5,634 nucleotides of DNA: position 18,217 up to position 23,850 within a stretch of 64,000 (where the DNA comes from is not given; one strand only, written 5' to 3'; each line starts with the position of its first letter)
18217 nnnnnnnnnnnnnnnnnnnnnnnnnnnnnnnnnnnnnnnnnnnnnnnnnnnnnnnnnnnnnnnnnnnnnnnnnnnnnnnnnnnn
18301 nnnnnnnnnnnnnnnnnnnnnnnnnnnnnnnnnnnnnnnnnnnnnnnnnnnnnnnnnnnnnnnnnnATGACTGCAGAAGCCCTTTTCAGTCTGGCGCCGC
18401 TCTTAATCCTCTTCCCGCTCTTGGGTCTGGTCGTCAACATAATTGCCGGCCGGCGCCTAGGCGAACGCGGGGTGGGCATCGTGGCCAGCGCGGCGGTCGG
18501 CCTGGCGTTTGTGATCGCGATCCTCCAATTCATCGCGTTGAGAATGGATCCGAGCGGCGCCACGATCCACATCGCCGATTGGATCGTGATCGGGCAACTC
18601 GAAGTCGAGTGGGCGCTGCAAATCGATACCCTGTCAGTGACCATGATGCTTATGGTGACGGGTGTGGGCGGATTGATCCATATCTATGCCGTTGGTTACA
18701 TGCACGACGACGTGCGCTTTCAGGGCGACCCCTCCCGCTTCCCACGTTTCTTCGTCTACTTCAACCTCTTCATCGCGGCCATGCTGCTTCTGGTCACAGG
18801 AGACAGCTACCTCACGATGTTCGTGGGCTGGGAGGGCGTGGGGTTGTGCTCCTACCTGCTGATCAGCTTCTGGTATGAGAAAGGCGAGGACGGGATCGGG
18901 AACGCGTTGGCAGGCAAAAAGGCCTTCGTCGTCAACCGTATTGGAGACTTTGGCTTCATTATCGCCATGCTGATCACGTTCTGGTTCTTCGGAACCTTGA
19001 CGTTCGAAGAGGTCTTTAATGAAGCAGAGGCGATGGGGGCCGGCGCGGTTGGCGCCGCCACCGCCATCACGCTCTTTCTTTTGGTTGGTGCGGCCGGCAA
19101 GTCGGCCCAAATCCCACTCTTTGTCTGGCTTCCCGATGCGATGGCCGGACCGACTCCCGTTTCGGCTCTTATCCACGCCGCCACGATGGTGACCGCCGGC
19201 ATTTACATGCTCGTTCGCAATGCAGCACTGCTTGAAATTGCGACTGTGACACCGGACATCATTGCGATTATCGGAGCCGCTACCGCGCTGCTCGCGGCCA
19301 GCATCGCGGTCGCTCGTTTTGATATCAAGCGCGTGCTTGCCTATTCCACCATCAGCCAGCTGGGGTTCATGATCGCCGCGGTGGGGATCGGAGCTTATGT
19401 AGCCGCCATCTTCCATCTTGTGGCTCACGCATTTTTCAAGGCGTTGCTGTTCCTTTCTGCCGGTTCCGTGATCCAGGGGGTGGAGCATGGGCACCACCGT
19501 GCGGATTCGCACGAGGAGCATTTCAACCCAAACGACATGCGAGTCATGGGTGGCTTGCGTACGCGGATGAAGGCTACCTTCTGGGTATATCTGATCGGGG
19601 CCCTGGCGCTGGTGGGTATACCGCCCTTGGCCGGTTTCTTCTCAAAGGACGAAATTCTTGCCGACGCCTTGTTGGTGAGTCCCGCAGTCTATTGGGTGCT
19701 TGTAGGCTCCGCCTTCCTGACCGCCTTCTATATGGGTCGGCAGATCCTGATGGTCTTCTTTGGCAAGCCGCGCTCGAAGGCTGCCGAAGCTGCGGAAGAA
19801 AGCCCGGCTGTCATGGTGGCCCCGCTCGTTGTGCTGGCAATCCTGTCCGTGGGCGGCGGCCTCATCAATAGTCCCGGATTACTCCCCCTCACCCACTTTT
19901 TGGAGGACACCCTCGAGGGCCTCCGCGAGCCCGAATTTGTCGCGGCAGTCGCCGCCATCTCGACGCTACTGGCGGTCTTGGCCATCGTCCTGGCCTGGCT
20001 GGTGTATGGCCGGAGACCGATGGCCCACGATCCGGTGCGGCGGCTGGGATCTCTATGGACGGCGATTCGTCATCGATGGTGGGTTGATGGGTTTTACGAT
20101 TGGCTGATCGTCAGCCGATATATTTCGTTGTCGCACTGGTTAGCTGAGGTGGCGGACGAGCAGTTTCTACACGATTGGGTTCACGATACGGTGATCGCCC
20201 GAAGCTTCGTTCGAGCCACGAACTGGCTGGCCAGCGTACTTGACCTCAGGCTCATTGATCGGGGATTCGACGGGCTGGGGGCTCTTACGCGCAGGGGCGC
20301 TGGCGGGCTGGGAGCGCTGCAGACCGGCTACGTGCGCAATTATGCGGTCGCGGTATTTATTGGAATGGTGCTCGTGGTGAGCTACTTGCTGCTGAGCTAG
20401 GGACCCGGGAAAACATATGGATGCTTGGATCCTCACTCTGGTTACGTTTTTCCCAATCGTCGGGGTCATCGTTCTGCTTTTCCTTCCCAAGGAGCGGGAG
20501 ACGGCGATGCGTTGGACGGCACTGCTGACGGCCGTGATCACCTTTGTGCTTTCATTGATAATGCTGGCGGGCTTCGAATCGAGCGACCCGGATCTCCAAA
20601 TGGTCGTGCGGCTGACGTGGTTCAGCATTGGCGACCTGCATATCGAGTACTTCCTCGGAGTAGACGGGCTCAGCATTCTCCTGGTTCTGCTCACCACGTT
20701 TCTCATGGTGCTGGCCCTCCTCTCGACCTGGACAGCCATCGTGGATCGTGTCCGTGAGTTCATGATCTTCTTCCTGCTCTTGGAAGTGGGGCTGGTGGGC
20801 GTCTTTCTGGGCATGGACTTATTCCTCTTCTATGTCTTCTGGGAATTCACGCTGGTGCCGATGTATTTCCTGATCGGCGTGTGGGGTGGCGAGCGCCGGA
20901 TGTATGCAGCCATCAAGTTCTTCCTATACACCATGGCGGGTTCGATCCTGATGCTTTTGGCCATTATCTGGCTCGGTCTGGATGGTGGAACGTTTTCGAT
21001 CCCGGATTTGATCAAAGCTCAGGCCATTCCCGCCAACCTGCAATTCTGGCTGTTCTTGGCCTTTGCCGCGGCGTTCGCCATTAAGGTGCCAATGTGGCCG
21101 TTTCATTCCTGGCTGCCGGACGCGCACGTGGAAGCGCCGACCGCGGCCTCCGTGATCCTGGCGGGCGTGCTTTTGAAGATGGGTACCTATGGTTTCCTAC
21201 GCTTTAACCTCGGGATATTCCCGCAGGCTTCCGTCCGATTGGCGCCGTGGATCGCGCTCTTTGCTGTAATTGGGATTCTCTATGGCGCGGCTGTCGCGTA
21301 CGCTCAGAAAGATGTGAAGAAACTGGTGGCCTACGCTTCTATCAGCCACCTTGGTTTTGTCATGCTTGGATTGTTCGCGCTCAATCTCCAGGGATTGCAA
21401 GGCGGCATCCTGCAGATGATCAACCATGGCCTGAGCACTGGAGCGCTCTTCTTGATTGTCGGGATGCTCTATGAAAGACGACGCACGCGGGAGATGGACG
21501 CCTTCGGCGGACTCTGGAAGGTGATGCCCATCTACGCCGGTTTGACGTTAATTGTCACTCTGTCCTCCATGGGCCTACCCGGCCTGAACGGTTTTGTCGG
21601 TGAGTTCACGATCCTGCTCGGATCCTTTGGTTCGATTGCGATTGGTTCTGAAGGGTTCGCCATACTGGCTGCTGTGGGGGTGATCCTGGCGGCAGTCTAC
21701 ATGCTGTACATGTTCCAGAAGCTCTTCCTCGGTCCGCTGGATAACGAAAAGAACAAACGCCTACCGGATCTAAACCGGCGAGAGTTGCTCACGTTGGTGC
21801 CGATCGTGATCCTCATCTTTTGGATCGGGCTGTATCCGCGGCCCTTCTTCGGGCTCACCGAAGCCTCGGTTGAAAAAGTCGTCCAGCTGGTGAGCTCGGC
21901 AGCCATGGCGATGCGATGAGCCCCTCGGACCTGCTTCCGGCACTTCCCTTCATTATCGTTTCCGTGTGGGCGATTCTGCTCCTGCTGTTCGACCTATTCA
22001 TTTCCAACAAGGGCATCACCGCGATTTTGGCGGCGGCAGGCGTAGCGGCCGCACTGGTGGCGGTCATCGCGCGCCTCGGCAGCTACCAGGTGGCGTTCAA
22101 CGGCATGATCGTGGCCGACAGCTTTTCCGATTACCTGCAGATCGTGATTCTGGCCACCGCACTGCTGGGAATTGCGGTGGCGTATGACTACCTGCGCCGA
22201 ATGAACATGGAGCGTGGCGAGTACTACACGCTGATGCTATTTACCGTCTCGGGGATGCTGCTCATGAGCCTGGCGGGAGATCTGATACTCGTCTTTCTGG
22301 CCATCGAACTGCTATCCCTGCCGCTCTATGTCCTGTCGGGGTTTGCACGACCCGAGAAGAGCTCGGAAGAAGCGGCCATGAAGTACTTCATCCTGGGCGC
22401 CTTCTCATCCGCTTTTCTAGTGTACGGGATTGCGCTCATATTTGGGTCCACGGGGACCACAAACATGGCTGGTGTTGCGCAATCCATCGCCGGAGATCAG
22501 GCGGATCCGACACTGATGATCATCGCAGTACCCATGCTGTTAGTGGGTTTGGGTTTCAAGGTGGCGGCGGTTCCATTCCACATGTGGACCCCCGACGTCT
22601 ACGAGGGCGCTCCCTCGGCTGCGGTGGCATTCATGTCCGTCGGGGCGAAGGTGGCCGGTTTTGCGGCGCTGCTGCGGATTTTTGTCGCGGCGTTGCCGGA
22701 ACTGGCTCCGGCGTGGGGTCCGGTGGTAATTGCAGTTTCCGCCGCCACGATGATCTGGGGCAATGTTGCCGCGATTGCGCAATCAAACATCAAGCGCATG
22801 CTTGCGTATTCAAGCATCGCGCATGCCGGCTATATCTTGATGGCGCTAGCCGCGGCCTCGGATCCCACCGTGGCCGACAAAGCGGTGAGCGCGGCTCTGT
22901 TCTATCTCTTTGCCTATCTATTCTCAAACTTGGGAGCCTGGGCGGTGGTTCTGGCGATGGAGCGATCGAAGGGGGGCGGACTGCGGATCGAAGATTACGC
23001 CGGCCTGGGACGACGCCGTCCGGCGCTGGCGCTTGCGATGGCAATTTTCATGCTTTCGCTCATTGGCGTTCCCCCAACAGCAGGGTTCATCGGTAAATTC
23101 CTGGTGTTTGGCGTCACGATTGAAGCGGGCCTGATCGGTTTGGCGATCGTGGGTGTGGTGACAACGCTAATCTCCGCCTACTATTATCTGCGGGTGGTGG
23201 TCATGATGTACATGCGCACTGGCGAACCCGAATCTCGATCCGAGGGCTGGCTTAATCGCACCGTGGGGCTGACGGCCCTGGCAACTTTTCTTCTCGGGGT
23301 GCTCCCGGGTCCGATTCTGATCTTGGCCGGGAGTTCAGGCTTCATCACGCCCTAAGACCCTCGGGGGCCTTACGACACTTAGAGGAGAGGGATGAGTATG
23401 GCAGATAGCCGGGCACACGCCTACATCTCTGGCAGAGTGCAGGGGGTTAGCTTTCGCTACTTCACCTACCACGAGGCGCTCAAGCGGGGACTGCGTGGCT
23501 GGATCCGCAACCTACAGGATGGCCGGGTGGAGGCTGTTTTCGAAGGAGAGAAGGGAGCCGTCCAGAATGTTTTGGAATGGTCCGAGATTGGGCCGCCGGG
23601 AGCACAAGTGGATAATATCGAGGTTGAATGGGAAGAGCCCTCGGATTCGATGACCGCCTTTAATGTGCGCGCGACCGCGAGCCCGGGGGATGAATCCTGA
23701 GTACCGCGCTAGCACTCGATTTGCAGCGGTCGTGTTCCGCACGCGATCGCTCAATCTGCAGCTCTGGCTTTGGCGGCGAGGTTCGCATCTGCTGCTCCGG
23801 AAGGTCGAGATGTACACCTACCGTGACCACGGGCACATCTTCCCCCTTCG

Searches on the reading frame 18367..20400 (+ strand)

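Call 51: search_protein_families(library=pfam, proteins=[window:18367-20400:+], max_evalue=0.001)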
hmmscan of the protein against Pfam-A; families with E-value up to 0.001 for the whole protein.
window:18367-20400:+ (677 aa): 3 families
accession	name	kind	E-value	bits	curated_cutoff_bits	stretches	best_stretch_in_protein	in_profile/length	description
PF00361.26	Proton_antipo_M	-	3.2e-75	253.5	21.5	1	147-452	3-294/294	NADH:quinone oxidoreductase/Mrp antiporter, TM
PF00662.26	Proton_antipo_N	-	4.7e-19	68.5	24.5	1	72-118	1-47/51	NADH-Ubiquinone oxidoreductase (complex I), chain 5 N-terminus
PF06455.17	NADH5_C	-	0.00079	19.5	28.2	0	457-507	3-53/181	NADH dehydrogenase subunit 5 C-terminus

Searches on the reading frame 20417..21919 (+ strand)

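Call 51: search_protein_families(library=pfam, proteins=[window:20417-21919:+], max_evalue=0.001)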
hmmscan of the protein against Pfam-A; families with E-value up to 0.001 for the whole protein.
window:20417-21919:+ (500 aa): 1 family
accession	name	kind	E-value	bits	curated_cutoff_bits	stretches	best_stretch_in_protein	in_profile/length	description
PF00361.26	Proton_antipo_M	-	1.6e-78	264.3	21.5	1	133-405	2-277/294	NADH:quinone oxidoreductase/Mrp antiporter, TM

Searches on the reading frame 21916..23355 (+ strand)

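Call 51: search_protein_families(library=pfam, proteins=[window:21916-23355:+], max_evalue=0.001)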
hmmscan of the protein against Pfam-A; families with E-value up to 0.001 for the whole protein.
window:21916-23355:+ (479 aa): 1 family
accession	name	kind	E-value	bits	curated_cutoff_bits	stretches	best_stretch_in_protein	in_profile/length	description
PF00361.26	Proton_antipo_M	-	5.6e-74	249.4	21.5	1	120-420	1-294/294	NADH:quinone oxidoreductase/Mrp antiporter, TM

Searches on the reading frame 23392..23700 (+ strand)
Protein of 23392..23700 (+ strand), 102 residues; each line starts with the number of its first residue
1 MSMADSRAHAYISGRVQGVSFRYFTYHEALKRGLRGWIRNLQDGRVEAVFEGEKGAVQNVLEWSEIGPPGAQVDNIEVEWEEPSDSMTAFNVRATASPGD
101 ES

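Call 51: search_protein_families(library=pfam, proteins=[window:23392-23700:+], max_evalue=0.001)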
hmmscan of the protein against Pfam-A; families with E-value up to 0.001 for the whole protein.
window:23392-23700:+ (102 aa): 1 family
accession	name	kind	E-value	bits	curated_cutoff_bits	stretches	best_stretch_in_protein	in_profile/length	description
PF00708.24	Acylphosphatase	-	3.2e-26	91.9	22.5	1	9-91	2-84/85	Acylphosphatase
